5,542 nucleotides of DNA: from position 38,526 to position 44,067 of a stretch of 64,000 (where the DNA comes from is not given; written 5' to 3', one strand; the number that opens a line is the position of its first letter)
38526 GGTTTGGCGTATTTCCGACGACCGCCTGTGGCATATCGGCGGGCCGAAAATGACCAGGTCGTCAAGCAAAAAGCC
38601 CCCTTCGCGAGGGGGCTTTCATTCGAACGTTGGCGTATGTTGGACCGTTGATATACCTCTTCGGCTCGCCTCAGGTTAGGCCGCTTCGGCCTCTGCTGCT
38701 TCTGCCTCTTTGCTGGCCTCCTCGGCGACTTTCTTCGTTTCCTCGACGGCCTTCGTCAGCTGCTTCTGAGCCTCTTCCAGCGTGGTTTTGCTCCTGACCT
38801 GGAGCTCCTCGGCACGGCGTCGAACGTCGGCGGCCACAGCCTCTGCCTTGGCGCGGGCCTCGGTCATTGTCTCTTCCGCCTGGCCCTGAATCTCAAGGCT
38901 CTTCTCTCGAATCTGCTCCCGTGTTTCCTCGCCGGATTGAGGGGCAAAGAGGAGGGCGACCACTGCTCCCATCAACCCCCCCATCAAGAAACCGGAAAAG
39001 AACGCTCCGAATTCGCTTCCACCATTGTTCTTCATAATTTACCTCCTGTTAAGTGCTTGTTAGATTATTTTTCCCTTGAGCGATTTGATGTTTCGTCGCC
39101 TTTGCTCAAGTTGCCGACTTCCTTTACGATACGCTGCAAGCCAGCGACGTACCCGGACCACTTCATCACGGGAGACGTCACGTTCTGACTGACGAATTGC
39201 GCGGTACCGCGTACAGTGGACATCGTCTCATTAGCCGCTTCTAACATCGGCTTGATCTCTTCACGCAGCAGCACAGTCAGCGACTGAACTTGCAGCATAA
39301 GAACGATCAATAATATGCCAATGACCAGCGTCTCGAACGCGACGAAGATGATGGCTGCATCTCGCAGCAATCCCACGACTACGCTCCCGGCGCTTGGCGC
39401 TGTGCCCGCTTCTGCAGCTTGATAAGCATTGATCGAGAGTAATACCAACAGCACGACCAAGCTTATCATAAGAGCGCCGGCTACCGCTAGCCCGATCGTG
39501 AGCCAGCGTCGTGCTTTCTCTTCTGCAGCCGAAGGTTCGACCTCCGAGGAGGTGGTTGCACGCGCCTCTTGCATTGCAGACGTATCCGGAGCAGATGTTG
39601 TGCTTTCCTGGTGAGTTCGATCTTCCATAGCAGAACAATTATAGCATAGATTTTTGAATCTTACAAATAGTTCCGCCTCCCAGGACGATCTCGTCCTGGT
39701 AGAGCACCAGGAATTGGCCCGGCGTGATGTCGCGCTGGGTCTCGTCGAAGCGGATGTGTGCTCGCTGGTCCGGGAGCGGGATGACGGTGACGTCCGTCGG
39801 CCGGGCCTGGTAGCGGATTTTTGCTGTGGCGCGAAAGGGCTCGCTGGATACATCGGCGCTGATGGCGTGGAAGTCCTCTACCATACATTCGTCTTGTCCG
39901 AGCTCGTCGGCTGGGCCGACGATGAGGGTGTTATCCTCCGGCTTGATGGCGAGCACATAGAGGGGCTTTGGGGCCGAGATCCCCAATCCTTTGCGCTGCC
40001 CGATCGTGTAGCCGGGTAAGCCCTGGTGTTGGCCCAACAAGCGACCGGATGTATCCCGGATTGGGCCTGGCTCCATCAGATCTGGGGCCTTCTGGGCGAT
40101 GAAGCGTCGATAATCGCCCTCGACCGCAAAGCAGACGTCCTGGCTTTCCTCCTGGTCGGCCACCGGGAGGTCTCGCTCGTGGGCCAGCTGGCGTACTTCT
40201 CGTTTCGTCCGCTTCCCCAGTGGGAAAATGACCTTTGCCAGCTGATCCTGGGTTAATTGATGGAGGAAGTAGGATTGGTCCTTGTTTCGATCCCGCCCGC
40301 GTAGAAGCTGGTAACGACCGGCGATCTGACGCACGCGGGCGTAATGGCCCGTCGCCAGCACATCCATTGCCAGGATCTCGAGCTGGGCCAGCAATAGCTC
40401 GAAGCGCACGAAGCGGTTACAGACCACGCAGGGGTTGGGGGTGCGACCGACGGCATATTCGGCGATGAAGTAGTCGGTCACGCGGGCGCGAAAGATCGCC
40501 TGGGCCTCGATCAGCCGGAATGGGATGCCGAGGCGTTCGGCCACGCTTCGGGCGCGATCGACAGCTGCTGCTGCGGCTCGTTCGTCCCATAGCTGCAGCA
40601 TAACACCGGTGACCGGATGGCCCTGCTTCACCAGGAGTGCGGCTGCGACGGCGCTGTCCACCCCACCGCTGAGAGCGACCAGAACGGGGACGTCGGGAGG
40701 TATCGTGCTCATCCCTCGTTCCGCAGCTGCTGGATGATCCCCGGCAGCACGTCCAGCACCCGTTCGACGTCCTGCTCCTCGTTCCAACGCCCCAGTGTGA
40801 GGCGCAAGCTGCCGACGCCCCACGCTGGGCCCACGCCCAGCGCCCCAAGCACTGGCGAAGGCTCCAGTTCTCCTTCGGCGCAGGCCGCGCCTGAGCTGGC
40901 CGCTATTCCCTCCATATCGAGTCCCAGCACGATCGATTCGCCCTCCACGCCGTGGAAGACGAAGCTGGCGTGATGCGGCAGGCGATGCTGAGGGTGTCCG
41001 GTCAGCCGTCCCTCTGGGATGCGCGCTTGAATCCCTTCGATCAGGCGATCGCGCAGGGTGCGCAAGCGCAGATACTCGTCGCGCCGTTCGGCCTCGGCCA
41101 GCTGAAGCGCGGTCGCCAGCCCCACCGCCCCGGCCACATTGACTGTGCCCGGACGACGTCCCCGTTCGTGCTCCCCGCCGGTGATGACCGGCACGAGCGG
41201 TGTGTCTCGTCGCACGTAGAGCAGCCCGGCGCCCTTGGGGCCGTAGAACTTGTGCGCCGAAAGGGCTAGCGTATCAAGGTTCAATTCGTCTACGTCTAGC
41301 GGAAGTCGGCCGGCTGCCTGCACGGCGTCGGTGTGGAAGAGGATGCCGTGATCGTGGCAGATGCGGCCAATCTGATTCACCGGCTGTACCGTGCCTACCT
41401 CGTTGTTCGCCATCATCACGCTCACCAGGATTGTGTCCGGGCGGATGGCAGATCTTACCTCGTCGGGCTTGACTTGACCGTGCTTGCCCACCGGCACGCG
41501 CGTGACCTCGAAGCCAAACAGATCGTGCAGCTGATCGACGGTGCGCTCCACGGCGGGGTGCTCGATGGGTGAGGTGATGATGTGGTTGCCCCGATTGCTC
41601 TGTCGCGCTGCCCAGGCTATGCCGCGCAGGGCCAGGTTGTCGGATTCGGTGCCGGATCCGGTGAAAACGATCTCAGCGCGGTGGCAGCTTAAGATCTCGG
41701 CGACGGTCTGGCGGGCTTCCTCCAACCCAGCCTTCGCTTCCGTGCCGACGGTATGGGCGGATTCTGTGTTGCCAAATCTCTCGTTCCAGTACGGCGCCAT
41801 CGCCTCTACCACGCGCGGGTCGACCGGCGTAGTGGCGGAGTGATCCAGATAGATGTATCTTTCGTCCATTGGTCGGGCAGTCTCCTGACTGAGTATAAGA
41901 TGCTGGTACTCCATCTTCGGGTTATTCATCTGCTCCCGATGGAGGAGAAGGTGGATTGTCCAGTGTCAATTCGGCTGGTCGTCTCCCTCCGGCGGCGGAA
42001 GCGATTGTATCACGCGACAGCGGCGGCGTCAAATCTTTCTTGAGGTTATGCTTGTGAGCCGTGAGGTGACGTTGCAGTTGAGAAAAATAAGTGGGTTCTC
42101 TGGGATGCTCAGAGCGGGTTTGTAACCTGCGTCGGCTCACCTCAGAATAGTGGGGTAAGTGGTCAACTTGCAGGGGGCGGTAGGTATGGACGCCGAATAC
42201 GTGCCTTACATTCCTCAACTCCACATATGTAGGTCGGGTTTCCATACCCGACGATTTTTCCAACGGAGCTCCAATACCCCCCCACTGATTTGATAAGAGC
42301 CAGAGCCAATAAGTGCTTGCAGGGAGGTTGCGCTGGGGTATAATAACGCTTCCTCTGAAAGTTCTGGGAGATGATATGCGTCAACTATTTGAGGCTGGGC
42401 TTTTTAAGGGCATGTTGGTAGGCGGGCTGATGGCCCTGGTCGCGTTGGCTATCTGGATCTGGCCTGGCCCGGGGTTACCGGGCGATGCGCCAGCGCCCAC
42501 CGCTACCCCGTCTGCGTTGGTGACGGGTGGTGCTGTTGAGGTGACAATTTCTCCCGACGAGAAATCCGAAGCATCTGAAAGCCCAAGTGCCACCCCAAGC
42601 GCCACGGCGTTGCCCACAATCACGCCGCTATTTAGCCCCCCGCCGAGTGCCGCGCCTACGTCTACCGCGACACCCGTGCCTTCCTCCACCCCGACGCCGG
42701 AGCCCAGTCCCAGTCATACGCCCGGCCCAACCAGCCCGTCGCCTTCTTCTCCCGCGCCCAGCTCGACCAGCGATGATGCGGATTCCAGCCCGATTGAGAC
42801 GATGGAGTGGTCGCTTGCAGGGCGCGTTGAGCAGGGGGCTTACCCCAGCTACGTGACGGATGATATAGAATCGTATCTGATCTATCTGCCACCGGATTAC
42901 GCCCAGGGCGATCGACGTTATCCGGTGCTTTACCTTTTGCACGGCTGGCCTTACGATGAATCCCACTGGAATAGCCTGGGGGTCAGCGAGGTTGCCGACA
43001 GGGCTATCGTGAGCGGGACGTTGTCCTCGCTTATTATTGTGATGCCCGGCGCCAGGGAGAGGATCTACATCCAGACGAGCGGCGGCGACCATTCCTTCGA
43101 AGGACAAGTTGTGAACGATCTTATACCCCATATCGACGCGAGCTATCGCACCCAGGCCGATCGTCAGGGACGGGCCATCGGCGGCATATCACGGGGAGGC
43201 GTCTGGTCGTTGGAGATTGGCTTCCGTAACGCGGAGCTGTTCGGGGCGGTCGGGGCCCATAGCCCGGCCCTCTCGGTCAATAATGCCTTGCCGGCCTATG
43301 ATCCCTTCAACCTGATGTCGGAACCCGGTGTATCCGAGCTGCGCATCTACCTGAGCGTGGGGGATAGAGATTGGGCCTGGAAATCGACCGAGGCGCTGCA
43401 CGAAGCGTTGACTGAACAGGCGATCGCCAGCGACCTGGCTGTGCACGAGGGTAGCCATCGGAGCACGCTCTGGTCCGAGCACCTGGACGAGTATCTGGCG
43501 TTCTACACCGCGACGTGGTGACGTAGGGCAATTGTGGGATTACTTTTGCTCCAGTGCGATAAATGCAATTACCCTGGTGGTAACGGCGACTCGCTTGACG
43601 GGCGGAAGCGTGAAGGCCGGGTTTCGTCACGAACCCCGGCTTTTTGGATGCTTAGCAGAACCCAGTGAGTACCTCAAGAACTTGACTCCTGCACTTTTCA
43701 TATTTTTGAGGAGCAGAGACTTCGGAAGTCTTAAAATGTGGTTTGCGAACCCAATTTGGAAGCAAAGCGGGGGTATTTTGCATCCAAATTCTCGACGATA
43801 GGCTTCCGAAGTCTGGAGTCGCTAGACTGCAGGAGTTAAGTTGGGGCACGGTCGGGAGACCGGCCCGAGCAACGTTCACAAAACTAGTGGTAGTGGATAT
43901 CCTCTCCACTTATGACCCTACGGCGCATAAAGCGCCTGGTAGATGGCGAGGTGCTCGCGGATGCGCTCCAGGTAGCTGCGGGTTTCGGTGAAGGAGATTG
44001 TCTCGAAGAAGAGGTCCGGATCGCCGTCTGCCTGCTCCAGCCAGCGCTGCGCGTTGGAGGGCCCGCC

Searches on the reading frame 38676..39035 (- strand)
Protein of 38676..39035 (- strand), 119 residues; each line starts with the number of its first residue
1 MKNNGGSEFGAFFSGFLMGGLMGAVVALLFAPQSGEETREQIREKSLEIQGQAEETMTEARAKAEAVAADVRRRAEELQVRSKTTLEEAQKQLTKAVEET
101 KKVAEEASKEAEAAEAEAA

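Call 94: search_protein_families(library=pfam, proteins=[window:38676-39035:-], max_evalue=0.00001)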
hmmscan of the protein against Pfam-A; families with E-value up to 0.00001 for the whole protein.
window:38676-39035:- (119 aa): 1 family
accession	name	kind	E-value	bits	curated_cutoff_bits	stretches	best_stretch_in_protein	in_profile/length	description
PF12732.12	YtxH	-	2.5e-18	66.7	37.5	1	13-79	1-67/71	YtxH-like protein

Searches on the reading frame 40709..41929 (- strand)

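Call 16: search_protein_families(library=pfam, proteins=[window:40709-41929:-])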
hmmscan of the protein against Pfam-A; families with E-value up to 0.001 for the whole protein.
window:40709-41929:- (406 aa): 3 families
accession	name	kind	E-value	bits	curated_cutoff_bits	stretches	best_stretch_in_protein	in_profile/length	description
PF00266.25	Aminotran_5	-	1.7e-79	267.9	21.5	1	26-391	1-371/371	Aminotransferase class-V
PF01212.27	Beta_elim_lyase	-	1.7e-07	31.3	27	1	71-202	36-169/288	Beta-eliminating lyase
PF01041.23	DegT_DnrJ_EryC1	-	3.4e-07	30.2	19.8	1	86-207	41-151/360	DegT/DnrJ/EryC1/StrS aminotransferase family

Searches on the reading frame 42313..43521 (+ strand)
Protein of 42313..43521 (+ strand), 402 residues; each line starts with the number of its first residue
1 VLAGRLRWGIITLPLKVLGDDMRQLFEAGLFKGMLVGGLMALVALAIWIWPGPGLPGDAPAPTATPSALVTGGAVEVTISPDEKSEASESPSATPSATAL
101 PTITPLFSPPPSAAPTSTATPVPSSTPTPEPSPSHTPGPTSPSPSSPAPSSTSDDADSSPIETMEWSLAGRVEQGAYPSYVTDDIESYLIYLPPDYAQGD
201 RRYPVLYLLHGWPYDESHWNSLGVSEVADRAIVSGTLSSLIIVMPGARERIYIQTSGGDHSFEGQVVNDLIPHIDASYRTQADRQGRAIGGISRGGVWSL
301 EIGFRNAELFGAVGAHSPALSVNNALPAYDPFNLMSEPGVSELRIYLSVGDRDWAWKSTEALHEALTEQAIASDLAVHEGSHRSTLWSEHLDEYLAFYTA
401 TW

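Call 16: search_protein_families(library=pfam, proteins=[window:42313-43521:+])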
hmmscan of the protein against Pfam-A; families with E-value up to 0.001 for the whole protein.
window:42313-43521:+ (402 aa): 1 family
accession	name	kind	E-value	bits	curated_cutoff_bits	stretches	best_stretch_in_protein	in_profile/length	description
PF00756.26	Esterase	-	8.6e-24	85.1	22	1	189-396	11-249/251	Putative esterase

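Call 57: find_encoding_contigs(protein=window:42313-43521:+, flank=3000, max_places=10)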
Protein window:42313-43521:+ (402 aa): no gene with exactly this product is on record in the collection.

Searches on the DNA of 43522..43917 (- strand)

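Call 33: search_rna_families(source=window, start=43522, end=43917, threshold=evalue, max_evalue=10)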
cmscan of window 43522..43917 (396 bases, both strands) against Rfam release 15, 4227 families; matches with E-value up to 10: 2.
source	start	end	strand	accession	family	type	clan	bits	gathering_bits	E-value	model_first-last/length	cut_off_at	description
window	43547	43589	-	RF01727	SAM-SAH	Cis-reg; riboswitch;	-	12.6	40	2.8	1-49/49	no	SAM/SAH riboswitch aptamer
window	43644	43728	+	RF02147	MEG8_3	Gene; lncRNA;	-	9.8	40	6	1-66/66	no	Maternally expressed 8 exon 3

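Call 69: search_dna_similar(query=window:43676-43843:-, collection=phages, mode=distant, max_evalue=0.01)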
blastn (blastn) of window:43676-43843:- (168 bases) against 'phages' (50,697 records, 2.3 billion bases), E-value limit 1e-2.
No match.
